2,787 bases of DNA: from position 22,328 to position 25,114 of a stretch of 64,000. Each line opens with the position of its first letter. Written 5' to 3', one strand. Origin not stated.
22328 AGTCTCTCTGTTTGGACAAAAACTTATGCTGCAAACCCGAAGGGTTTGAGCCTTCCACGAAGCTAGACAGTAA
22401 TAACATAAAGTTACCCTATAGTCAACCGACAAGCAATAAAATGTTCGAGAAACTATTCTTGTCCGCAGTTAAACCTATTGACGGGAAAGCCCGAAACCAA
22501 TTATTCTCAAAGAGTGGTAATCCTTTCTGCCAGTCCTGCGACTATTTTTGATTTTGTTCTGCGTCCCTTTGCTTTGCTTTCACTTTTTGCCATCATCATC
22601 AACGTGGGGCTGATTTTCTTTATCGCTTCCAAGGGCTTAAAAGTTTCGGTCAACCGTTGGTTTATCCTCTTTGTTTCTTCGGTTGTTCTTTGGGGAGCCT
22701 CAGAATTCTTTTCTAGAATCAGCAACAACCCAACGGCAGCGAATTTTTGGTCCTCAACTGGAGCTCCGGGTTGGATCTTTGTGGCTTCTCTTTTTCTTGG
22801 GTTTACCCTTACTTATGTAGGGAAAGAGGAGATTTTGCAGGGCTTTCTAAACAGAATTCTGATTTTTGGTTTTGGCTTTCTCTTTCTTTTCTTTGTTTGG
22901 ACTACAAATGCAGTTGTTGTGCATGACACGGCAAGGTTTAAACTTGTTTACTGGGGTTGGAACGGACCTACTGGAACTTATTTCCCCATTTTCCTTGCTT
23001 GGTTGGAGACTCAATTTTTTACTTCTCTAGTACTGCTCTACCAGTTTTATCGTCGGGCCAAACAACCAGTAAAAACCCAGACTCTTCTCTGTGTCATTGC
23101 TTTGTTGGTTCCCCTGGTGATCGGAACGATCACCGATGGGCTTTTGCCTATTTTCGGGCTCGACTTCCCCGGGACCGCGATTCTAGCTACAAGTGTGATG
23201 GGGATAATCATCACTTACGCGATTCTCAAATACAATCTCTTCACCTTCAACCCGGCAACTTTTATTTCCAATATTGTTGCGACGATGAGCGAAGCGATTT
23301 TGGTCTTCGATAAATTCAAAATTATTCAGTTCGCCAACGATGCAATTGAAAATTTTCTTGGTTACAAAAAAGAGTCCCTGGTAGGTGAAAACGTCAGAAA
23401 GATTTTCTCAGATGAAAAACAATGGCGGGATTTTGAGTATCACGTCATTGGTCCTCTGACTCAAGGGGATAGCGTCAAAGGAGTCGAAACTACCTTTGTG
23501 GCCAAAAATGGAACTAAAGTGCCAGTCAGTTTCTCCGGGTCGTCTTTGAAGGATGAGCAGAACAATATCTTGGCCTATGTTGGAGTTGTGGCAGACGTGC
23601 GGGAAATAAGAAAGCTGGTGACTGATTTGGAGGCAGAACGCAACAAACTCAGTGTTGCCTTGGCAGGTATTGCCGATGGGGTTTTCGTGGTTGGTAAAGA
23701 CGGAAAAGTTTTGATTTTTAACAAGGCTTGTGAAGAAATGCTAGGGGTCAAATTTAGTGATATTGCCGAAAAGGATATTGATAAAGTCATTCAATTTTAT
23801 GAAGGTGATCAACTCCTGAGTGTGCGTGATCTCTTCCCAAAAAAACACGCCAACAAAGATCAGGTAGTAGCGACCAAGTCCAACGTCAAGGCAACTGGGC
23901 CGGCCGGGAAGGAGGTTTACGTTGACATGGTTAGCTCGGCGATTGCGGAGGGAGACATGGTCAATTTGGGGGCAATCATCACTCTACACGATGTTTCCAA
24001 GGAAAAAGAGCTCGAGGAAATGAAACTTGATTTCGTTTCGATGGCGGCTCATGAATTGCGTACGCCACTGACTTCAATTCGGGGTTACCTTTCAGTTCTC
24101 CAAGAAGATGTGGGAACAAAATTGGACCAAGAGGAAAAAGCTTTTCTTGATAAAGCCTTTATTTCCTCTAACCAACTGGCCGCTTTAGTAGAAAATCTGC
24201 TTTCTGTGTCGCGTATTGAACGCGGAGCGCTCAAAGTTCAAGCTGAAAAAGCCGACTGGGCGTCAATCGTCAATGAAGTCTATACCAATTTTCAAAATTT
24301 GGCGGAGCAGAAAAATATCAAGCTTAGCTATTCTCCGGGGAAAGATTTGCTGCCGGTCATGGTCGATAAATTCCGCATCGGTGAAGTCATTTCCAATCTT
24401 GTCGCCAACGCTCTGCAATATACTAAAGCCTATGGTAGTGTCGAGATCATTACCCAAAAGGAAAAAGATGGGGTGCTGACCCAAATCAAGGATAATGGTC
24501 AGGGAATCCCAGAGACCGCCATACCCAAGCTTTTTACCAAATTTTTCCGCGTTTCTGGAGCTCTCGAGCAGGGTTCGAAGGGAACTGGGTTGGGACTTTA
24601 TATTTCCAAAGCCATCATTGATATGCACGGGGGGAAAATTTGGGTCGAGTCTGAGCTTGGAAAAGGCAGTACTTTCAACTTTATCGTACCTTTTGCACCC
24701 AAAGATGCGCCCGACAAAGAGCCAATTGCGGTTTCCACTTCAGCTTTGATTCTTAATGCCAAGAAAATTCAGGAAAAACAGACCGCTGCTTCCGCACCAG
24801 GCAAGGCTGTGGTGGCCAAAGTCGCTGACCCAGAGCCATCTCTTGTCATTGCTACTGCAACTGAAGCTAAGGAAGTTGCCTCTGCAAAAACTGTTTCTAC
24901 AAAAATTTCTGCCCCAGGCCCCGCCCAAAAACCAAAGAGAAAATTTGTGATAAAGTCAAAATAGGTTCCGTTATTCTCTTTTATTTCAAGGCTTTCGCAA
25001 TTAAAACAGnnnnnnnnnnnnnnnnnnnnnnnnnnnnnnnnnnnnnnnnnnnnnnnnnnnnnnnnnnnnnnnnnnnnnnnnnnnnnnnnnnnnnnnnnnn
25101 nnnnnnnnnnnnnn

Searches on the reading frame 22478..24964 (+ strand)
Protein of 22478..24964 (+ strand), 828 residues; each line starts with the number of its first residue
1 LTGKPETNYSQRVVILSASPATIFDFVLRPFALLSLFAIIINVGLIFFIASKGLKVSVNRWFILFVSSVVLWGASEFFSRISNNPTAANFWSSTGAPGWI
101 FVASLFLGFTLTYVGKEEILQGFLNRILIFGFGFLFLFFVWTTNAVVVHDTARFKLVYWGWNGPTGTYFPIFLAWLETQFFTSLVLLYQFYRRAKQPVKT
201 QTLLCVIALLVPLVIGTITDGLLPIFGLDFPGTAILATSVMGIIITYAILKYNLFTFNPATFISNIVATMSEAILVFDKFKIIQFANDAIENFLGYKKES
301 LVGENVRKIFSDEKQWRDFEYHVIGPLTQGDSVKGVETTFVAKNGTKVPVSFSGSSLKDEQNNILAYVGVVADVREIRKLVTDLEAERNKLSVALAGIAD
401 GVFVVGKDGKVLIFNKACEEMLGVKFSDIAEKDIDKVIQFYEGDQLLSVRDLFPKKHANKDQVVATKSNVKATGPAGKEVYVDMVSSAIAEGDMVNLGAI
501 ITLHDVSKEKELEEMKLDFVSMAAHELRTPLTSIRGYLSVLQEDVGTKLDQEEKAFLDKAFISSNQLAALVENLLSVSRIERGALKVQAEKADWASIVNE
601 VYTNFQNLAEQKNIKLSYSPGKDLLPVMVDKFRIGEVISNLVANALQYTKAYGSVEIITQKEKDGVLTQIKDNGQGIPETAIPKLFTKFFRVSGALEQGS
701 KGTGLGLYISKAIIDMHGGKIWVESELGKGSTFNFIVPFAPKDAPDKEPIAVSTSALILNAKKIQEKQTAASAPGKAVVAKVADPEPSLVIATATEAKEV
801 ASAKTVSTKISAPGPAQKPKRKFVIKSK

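Call 56: search_protein_families(library=pfam, proteins=[window:22478-24964:+], max_evalue=0.001)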
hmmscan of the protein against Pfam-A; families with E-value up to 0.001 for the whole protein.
window:22478-24964:+ (828 aa): 10 families
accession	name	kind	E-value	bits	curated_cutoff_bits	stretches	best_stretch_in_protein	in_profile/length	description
PF02518.31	HATPase_c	-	1.7e-27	96.5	26.4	1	630-740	2-110/111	Histidine kinase-, DNA gyrase B-, and HSP90-like ATPase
PF13426.13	PAS_9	-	1.3e-24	86.9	27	2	273-376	3-103/103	PAS domain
PF16927.11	HisKA_7TM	-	5.5e-20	72.6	28.6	1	36-259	3-224/224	N-terminal 7TM region of histidine kinase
PF00512.31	HisKA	-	3.6e-18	65.8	26.9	1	516-583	2-66/66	His Kinase A (phospho-acceptor) domain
PF00989.32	PAS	-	3.7e-17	62.8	22.6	2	263-374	3-113/113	PAS fold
PF13188.13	PAS_8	-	8.9e-11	41.7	21.8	1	263-312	3-49/65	PAS domain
PF08448.16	PAS_4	-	1.6e-08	35.2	23.1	1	270-376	4-107/110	PAS fold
PF08447.18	PAS_3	-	8.6e-06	26.4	25.6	0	285-371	3-89/89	PAS fold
PF24820.1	Diguanyl_cycl_sensor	-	1e-05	25.9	28.1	0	267-315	2-50/109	Diguanylate cyclase-like sensor domain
PF12860.13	PAS_7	-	0.00045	20.8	27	0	397-513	3-114/115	PAS fold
